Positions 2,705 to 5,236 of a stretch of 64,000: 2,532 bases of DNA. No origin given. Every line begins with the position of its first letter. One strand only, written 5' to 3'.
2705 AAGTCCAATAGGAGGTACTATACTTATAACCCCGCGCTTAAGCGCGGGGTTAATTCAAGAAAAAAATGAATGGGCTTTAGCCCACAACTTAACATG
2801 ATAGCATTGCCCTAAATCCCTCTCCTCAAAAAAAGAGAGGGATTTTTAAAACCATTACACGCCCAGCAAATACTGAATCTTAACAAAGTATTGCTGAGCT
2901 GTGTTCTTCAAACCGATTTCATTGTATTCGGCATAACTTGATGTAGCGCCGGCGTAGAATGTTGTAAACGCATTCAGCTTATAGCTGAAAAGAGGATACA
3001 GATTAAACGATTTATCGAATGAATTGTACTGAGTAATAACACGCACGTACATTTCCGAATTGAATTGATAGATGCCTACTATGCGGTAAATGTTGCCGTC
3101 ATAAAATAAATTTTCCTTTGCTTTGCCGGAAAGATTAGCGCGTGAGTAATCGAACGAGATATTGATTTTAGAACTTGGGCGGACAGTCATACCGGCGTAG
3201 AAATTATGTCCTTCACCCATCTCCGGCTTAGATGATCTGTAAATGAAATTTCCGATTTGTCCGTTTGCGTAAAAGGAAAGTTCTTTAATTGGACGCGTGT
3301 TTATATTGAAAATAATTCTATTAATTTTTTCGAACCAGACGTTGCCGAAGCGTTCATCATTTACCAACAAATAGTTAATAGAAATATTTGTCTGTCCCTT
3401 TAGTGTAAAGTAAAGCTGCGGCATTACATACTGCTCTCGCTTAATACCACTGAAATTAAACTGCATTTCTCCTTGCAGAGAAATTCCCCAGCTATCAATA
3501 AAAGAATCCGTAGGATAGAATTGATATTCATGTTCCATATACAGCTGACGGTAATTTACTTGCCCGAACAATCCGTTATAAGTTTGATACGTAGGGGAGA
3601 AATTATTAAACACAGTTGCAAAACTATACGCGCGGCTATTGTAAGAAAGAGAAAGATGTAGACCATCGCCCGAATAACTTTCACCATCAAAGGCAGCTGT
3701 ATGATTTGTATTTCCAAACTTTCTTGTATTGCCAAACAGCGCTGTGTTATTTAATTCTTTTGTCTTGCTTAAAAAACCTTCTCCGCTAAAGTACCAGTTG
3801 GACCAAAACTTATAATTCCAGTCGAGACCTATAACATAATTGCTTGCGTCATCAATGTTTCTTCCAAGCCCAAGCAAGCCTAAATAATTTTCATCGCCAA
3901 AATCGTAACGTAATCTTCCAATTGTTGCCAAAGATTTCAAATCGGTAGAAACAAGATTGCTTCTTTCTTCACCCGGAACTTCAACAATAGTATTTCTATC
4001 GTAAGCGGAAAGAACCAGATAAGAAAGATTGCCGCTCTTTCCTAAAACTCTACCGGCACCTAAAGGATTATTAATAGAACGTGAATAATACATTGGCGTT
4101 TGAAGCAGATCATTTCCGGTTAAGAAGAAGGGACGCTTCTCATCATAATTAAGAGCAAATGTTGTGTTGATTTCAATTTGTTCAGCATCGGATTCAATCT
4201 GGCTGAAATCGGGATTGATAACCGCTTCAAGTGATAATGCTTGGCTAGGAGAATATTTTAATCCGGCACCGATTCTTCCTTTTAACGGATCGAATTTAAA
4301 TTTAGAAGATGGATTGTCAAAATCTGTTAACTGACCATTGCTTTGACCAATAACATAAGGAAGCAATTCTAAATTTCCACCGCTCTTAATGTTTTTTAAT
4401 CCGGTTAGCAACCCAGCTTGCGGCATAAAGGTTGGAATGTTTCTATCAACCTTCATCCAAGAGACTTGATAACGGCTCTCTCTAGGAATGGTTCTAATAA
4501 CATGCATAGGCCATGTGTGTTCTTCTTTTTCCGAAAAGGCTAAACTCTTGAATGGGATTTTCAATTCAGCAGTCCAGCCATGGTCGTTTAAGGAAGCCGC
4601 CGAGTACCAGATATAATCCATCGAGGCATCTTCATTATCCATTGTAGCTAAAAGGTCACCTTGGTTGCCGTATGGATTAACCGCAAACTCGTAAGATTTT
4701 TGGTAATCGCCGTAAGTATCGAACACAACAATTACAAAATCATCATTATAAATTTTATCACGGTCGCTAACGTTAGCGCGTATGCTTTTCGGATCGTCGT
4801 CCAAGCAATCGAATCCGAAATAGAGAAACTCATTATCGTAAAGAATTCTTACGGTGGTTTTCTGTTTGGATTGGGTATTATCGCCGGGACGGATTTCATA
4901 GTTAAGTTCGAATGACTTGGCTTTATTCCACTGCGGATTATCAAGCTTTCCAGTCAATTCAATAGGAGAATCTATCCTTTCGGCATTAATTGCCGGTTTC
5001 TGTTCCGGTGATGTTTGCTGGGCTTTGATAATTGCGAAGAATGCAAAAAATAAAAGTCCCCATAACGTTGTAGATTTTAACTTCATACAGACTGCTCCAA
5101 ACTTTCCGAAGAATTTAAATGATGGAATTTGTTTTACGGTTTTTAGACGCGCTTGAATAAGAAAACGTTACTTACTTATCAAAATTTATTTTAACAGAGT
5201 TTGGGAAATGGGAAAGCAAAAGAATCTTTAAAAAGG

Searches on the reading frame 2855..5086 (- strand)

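Call 23: search_protein_families(library=ncbifam, proteins=[window:2855-5086:-], max_evalue=0.001)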
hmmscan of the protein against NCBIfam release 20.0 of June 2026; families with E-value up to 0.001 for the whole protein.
window:2855-5086:- (743 aa): 1 family
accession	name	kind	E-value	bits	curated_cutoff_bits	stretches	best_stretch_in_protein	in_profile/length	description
TIGR03785.1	marine_sort_HK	equivalog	0.0001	20.8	612.2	1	24-182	63-217/703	proteobacterial dedicated sortase system histidine kinase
